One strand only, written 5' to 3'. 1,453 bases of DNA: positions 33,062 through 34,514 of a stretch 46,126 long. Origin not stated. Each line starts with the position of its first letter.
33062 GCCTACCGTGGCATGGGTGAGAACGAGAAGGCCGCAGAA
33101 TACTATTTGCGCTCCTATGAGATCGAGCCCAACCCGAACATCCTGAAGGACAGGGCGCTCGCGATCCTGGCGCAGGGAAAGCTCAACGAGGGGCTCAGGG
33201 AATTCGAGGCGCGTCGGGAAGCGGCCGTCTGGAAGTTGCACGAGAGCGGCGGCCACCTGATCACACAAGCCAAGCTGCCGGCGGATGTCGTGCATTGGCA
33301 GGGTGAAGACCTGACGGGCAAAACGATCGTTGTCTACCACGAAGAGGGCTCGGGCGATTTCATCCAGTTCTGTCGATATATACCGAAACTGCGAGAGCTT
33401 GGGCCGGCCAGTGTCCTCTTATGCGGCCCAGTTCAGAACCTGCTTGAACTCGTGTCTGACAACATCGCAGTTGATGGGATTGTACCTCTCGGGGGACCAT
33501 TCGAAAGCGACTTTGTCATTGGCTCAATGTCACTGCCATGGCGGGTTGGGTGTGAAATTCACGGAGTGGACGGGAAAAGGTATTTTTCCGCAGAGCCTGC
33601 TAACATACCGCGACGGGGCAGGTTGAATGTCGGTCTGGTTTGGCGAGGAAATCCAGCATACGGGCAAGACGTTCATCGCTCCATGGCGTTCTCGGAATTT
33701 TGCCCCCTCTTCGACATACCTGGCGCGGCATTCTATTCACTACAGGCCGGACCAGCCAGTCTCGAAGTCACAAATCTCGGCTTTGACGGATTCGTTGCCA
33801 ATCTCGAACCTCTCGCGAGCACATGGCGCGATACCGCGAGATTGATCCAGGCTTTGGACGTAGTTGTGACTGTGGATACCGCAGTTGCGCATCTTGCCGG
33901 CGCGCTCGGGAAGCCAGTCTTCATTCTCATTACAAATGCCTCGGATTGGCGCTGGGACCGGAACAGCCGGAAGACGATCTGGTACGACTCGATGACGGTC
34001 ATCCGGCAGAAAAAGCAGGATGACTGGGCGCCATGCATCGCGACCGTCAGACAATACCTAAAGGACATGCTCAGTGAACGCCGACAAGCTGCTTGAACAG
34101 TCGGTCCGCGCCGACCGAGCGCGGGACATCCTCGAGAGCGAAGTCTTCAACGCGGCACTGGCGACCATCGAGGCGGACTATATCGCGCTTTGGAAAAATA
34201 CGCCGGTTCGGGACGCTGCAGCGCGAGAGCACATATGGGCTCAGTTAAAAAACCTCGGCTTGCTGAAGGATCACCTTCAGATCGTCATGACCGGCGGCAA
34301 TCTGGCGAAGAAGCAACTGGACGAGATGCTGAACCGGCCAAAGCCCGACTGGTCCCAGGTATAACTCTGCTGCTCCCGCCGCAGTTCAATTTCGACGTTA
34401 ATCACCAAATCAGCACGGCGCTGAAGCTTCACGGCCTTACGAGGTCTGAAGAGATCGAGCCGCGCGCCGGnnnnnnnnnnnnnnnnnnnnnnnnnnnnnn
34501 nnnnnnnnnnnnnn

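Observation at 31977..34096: FkbM methyltransferase plus TPR/GT9-like glycosyltransferase between portal and scaffold genes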

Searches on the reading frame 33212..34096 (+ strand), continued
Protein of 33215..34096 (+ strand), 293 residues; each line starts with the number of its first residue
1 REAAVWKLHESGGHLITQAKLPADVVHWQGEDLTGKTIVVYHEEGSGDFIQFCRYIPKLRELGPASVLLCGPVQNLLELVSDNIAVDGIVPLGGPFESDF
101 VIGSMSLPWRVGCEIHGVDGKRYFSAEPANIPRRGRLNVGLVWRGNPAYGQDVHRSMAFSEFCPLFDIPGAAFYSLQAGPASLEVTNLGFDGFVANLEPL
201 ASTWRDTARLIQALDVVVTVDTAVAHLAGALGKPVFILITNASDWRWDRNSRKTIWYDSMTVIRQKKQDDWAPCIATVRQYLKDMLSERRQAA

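Call 51: search_protein_families(library=pfam, proteins=[P0242, P0260, P0381, P0384, P0388, P0339, P0280], max_evalue=0.00001)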
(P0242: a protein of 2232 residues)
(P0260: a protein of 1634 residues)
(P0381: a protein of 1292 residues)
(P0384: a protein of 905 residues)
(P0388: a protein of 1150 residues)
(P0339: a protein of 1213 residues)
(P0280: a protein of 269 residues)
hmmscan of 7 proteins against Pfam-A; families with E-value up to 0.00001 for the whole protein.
P0242 (2232 aa): 25 families
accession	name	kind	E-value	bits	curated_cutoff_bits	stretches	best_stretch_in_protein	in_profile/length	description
PF00515.34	TPR_1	-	1.2e-85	278.6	27.8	1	439-470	2-33/34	Tetratricopeptide repeat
PF07719.23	TPR_2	-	2e-84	271.3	27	1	439-470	2-33/34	Tetratricopeptide repeat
PF13414.12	TPR_11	-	5.5e-77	253.6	26.8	3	1489-1527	4-42/42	TPR repeat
PF14559.12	TPR_19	-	9.1e-64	212.2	25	2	414-458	1-45/68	Tetratricopeptide repeat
PF13432.12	TPR_16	-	3e-61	203.8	32.7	2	52-110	1-58/65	Tetratricopeptide repeat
PF13431.12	TPR_17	-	3.7e-58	189.4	24.4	0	918-949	2-33/34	Tetratricopeptide repeat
PF13181.12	TPR_8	-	1.6e-53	174.8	25.7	0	1481-1512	3-34/34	Tetratricopeptide repeat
PF13428.12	TPR_14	-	1.8e-50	164.6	23.5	1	441-481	4-44/44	Tetratricopeptide repeat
PF13424.12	TPR_12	-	4.9e-38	129.6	30.1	1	1447-1509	4-75/77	Tetratricopeptide repeat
PF01075.23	Glyco_transf_9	-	7.1e-34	117.7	22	2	1179-1224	164-208/247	Glycosyltransferase family 9 (heptosyltransferase)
PF23914.1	TPR_CcmH_CycH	-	3.2e-30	105.5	42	2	462-564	40-145/158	Cytochrome c-type biogenesis protein H TPR domain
PF13176.12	TPR_7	-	4.6e-30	101.5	27.9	0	51-83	2-34/36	Tetratricopeptide repeat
PF24575.1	TPR_Slam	-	1.3e-28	99.9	35.2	0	899-942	51-94/104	Surface lipoprotein assembly modifier, N-terminal TPR repeats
PF13371.12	TPR_9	-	1.9e-26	92.3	35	0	61-107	8-54/73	Tetratricopeptide repeat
PF13174.12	TPR_6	-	4.2e-20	71.4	26.3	0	1345-1371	2-28/33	Tetratricopeptide repeat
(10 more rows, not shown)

P0260 (1634 aa): 24 families
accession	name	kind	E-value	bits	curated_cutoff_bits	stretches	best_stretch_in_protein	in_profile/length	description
PF00515.34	TPR_1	-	7.3e-112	361.5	27.8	8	240-273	1-34/34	Tetratricopeptide repeat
PF13414.12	TPR_11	-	8.1e-98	320.3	26.8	10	247-287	1-41/42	TPR repeat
PF07719.23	TPR_2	-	2.8e-96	308.3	27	4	206-238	1-33/34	Tetratricopeptide repeat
PF13181.12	TPR_8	-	5.9e-82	263.4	25.7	1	1206-1239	1-34/34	Tetratricopeptide repeat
PF13424.12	TPR_12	-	1.4e-68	227.5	30.1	7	1173-1237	4-76/77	Tetratricopeptide repeat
PF13431.12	TPR_17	-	2.4e-58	190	24.4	2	1194-1226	1-33/34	Tetratricopeptide repeat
PF13432.12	TPR_16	-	3.3e-57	190.9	32.7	4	178-240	3-65/65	Tetratricopeptide repeat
PF13374.12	TPR_10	-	6.5e-49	163.1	27.5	0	206-234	2-30/42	Tetratricopeptide repeat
PF13371.12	TPR_9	-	2.4e-48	162.4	35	4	1246-1308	1-63/73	Tetratricopeptide repeat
PF13428.12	TPR_14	-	2.4e-43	142.5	23.5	0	207-248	2-43/44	Tetratricopeptide repeat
PF14559.12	TPR_19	-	1.5e-41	140.9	25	2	217-280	2-64/68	Tetratricopeptide repeat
PF13176.12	TPR_7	-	1e-31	106.7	27.9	0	209-239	2-34/36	Tetratricopeptide repeat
PF23914.1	TPR_CcmH_CycH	-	7.6e-29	101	42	1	178-276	56-157/158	Cytochrome c-type biogenesis protein H TPR domain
PF01075.23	Glyco_transf_9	-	8.5e-27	94.5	22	1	33-66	172-205/247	Glycosyltransferase family 9 (heptosyltransferase)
PF13174.12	TPR_6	-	2.2e-22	78.5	26.3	0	744-775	1-32/33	Tetratricopeptide repeat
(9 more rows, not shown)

P0381 (1292 aa): 14 families
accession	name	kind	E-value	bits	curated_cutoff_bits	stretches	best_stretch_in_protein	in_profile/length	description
PF00515.34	TPR_1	-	1.3e-36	123.3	27.8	0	876-908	2-34/34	Tetratricopeptide repeat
PF07719.23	TPR_2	-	3.3e-31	105.2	27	0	944-976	2-34/34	Tetratricopeptide repeat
PF13431.12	TPR_17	-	1.6e-26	90.7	24.4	0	965-995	1-31/34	Tetratricopeptide repeat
PF13432.12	TPR_16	-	5.8e-26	91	32.7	1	184-238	9-63/65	Tetratricopeptide repeat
PF14559.12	TPR_19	-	7.8e-25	87.4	25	1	216-256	1-41/68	Tetratricopeptide repeat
PF13428.12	TPR_14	-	1.3e-24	84.6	23.5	0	211-249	6-44/44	Tetratricopeptide repeat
PF13424.12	TPR_12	-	4.2e-24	85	30.1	2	876-939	4-75/77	Tetratricopeptide repeat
PF13414.12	TPR_11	-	1.8e-23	82.4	26.8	0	43-83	2-42/42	TPR repeat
PF13181.12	TPR_8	-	5.6e-21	73.3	25.7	0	211-239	6-34/34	Tetratricopeptide repeat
PF13176.12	TPR_7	-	3.1e-12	46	27.9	0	913-943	3-35/36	Tetratricopeptide repeat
PF01075.23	Glyco_transf_9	-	5.2e-12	46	22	0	460-492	173-205/247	Glycosyltransferase family 9 (heptosyltransferase)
PF13374.12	TPR_10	-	6.1e-11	42.4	27.5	0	912-938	5-31/42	Tetratricopeptide repeat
PF23914.1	TPR_CcmH_CycH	-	1.5e-10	41.6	42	0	109-232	21-147/158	Cytochrome c-type biogenesis protein H TPR domain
PF05050.19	Methyltransf_21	-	1.7e-08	35.2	22.7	1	617-779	1-171/173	Methyltransferase FkbM domain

P0384 (905 aa): 12 families
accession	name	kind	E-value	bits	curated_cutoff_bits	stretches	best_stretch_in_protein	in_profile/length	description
PF07719.23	TPR_2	-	2.7e-22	77.4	27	0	388-419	2-33/34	Tetratricopeptide repeat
PF14559.12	TPR_19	-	4.4e-19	69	25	1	504-559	6-61/68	Tetratricopeptide repeat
PF13431.12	TPR_17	-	1.4e-18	66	24.4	0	478-509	2-33/34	Tetratricopeptide repeat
PF13428.12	TPR_14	-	1.5e-17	62.8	23.5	0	529-560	7-38/44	Tetratricopeptide repeat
PF00515.34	TPR_1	-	2.9e-16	59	27.8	0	388-419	2-33/34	Tetratricopeptide repeat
PF13432.12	TPR_16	-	4.8e-16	59.3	32.7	0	363-419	7-63/65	Tetratricopeptide repeat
PF13414.12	TPR_11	-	1.7e-14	53.7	26.8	0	363-397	4-38/42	TPR repeat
PF01075.23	Glyco_transf_9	-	1.5e-13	51.1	22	1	771-851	125-208/247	Glycosyltransferase family 9 (heptosyltransferase)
PF13371.12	TPR_9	-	1.3e-12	47.9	35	0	532-593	4-65/73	Tetratricopeptide repeat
PF13181.12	TPR_8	-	2.7e-12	46.3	25.7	0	388-419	2-33/34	Tetratricopeptide repeat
PF23914.1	TPR_CcmH_CycH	-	4.6e-08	33.5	42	0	377-430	40-93/158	Cytochrome c-type biogenesis protein H TPR domain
PF13424.12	TPR_12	-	1.6e-07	31.9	30.1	0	321-382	5-74/77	Tetratricopeptide repeat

P0388 (1150 aa): 21 families
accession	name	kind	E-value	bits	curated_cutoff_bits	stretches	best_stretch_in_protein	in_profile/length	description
PF00515.34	TPR_1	-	6.8e-72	235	27.8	2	767-799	2-34/34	Tetratricopeptide repeat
PF07719.23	TPR_2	-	9.9e-63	203.6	27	2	767-799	2-34/34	Tetratricopeptide repeat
PF13181.12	TPR_8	-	1.3e-55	181.3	25.7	2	767-799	2-34/34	Tetratricopeptide repeat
PF13424.12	TPR_12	-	1.1e-49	166.9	30.1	4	768-830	5-75/77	Tetratricopeptide repeat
PF13431.12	TPR_17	-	7e-47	154.2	24.4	0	788-819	1-32/34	Tetratricopeptide repeat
PF13414.12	TPR_11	-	2.5e-44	149.1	26.8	2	357-396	3-42/42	TPR repeat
PF13432.12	TPR_16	-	3.6e-38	130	32.7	2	746-799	11-64/65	Tetratricopeptide repeat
PF14559.12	TPR_19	-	9.1e-38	128.9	25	2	329-381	6-58/68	Tetratricopeptide repeat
PF13371.12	TPR_9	-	2.9e-31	107.7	35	0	707-765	4-62/73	Tetratricopeptide repeat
PF13428.12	TPR_14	-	8.6e-30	100.6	23.5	0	768-808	3-43/44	Tetratricopeptide repeat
PF13174.12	TPR_6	-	1e-25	89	26.3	0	772-798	6-32/33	Tetratricopeptide repeat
PF23914.1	TPR_CcmH_CycH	-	3.1e-23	82.8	42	2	209-307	47-148/158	Cytochrome c-type biogenesis protein H TPR domain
PF13176.12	TPR_7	-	1.1e-19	69.3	27.9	0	350-379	1-30/36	Tetratricopeptide repeat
PF13374.12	TPR_10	-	7.1e-17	61.3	27.5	0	349-376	3-30/42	Tetratricopeptide repeat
PF25063.1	ARM_TT21_C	-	3.9e-12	46.9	35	0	42-168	21-153/209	Tetratricopeptide repeat protein 21 C-terminal ARM domain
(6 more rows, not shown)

P0339 (1213 aa): 15 families
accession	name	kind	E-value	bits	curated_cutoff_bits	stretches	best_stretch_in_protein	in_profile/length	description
PF13414.12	TPR_11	-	1.5e-35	121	26.8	1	885-921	6-42/42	TPR repeat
PF07719.23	TPR_2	-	2.1e-31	105.9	27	1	873-906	1-34/34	Tetratricopeptide repeat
PF13431.12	TPR_17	-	9.2e-28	94.6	24.4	0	862-893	2-33/34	Tetratricopeptide repeat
PF00515.34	TPR_1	-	6.4e-27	92.7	27.8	1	873-906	1-34/34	Tetratricopeptide repeat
PF13432.12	TPR_16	-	6.4e-25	87.7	32.7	0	812-873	4-65/65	Tetratricopeptide repeat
PF13181.12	TPR_8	-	8.1e-25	85.3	25.7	0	874-906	2-34/34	Tetratricopeptide repeat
PF13428.12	TPR_14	-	9.4e-19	66.5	23.5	0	841-880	3-42/44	Tetratricopeptide repeat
PF14559.12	TPR_19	-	1.2e-18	67.6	25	0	27-83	5-61/68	Tetratricopeptide repeat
PF13424.12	TPR_12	-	1.7e-18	67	30.1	2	46-111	2-75/77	Tetratricopeptide repeat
PF01075.23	Glyco_transf_9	-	8.1e-17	61.8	22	1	1129-1163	174-208/247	Glycosyltransferase family 9 (heptosyltransferase)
PF13371.12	TPR_9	-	1.1e-15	57.8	35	1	56-118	4-66/73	Tetratricopeptide repeat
PF13176.12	TPR_7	-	6.3e-13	48.1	27.9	0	875-906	1-32/36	Tetratricopeptide repeat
PF23914.1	TPR_CcmH_CycH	-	5.2e-11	43.1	42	0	39-138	42-144/158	Cytochrome c-type biogenesis protein H TPR domain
PF13374.12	TPR_10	-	4.8e-08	33.2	27.5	0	83-111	4-32/42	Tetratricopeptide repeat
PF13174.12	TPR_6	-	1.6e-07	32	26.3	0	87-113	6-32/33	Tetratricopeptide repeat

P0280 (269 aa): 1 family
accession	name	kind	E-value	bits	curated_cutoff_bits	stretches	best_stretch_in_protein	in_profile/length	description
PF01075.23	Glyco_transf_9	-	4.7e-08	33.1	22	1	183-225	177-219/247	Glycosyltransferase family 9 (heptosyltransferase)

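Call 77: fold_search(model_id=the predicted structure, library=viral)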
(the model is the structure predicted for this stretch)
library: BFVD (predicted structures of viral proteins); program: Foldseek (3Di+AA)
matches with E <= 10: 898; with E <= 0.001: 27
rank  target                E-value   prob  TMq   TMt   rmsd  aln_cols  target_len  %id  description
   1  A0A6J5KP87            2.3e-18  1.00  0.81  0.43   3.3       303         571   23  Uncharacterized protein [uncultured Caudovirales phage]
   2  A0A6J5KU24            6.0e-17  1.00  0.76  0.52   3.1       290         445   22  Uncharacterized protein [uncultured Caudovirales phage]
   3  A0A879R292            3.7e-16  1.00  0.78  0.52   3.5       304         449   23  Tetratricopeptide repeat protein [Synechococcus phage S-SRM01]
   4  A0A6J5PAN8            1.3e-14  1.00  0.68  0.67   5.5       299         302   26  Glycosyl transferase, family 9 [uncultured Caudovirales phage]
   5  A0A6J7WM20            2.5e-14  1.00  0.66  0.76   4.2       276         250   28  Glycosyl transferase, family 9 [uncultured Caudovirales phage]
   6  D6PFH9                1.2e-12  1.00  0.69  0.54   4.0       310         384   20  (no name in the UniProt tables at hand)
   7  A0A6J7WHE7            5.6e-07  1.00  0.53  0.53   7.0       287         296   16  RfaF ADP-heptose,LPS heptosyltransferase [uncultured Caudovirales phage]
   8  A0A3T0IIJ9            2.1e-06  1.00  0.56  0.66   3.9       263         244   16  Uncharacterized protein [Vibrio virus vB_VspP_SBP1]
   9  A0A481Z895            8.9e-06  1.00  0.49  0.33   6.6       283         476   12  Glycosyltransferase [Pithovirus LCPAC304]
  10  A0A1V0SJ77            1.5e-05  1.00  0.44  0.31   6.4       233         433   13  Uncharacterized protein [Klosneuvirus KNV1]
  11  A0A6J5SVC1            2.3e-05  1.00  0.55  0.19   4.7       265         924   12  Glycosyltransferase Aah/TibC [uncultured Caudovirales phage]
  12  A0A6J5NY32            4.6e-05  1.00  0.45  0.30   7.6       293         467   13  Methyltransferase FkbM [uncultured Caudovirales phage]
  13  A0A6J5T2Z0            6.4e-05  1.00  0.48  0.53   5.9       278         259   15  Glycosyltransferase family 9 protein [uncultured Caudovirales phage]
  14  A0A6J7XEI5            7.2e-05  1.00  0.49  0.47   7.2       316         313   14  Uncharacterized protein [uncultured Caudovirales phage]
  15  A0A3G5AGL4            9.0e-05  1.00  0.48  0.27   8.8       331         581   11  Uncharacterized protein [Solumvirus sp.]
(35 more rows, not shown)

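Call 78: list_cluster_members(proteins=[P0296, P0381, P0241, P0242, P0260, P0384])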
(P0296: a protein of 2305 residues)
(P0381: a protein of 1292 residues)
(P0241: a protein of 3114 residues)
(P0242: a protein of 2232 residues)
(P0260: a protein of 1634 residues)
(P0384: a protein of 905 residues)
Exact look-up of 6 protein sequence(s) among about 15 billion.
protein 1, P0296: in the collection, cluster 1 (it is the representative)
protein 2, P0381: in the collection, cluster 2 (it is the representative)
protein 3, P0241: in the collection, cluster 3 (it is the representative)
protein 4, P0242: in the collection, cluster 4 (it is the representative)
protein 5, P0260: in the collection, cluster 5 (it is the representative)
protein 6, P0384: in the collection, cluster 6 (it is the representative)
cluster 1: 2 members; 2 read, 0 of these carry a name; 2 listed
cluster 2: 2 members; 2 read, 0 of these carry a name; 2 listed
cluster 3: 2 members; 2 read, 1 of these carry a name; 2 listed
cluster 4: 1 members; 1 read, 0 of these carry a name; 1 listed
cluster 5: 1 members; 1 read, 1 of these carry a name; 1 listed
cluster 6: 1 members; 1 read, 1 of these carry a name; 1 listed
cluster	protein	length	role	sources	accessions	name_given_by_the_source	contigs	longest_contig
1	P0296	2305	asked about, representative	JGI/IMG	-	-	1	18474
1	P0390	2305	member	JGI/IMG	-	-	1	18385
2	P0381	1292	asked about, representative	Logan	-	-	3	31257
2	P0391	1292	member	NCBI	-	-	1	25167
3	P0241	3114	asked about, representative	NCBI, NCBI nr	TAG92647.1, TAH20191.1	MAG: tetratricopeptide repeat protein [Oscillatoriales cyanobacterium]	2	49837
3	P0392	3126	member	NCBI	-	-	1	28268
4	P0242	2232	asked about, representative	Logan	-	-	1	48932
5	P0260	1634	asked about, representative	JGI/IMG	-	tetratricopeptide (TPR) repeat protein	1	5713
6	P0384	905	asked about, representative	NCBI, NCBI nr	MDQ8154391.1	MAG: tetratricopeptide repeat protein, partial [Gemmatimonadota bacterium] | tetratricopeptide repeat protein [Gemmatimonadota bacterium]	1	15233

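Call 87: find_related_loci(query=A2, collection=viral_contigs, flank=7000)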
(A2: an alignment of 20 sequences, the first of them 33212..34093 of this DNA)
Query A2 (294 aa) in viral_contigs; peptide patterns used: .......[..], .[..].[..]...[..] (x = any residue, [..] = any of these).
95 stretches matched a pattern; 28 encode a relative of the query (tblastn E <= 1e-3); 27 distinct loci.
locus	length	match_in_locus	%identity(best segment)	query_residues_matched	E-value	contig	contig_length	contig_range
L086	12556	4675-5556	80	1-294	4e-164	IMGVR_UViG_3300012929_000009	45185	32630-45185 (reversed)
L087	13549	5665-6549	76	1-294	7e-156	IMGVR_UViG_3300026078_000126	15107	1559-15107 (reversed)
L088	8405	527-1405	72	1-294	1e-148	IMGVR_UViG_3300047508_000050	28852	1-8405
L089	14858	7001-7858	76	1-286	2e-147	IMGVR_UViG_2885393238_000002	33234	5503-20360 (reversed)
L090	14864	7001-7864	74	1-288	2e-147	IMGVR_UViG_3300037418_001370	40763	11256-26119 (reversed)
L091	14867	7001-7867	75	1-289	3e-147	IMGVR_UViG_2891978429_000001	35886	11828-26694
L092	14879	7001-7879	72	1-294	3e-148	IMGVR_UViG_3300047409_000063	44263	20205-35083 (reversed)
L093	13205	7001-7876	70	1-294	5e-143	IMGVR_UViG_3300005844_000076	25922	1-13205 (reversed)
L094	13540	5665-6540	70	1-294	5e-143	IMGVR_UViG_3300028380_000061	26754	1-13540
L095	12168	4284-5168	69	1-294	7e-141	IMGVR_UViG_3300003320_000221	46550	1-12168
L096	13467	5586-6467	68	1-294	7e-137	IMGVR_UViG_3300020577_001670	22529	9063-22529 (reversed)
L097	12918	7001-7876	67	1-294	1e-135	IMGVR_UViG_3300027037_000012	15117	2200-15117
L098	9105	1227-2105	66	1-294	5e-135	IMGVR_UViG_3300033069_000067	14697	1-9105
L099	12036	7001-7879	66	1-294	5e-135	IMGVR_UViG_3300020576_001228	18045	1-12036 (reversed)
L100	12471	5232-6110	66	1-294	9e-135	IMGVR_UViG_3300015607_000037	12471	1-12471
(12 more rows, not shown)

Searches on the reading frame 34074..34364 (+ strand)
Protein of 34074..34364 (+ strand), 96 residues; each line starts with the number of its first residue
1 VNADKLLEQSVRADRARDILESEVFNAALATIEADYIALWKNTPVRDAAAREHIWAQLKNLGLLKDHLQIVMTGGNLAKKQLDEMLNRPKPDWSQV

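Call 3: search_protein_families(library=pfam, proteins=[window:34074-34364:+], max_evalue=0.01)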
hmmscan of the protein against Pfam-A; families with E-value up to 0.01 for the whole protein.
window:34074-34364:+ (96 aa): 0 families

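Call 4: search_protein_families(library=phrogs, proteins=[window:34074-34364:+], max_evalue=0.001)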
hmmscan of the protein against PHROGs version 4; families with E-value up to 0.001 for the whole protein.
window:34074-34364:+ (96 aa): 1 family
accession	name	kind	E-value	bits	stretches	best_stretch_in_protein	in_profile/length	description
phrog_8161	-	unknown function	9.5e-08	32.8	1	5-72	4-71/80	-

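Call 89: search_protein_families(library=padloc, proteins=[window:34074-34364:+], max_evalue=0.01)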
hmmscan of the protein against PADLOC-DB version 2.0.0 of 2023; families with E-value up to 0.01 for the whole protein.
window:34074-34364:+ (96 aa): 0 families
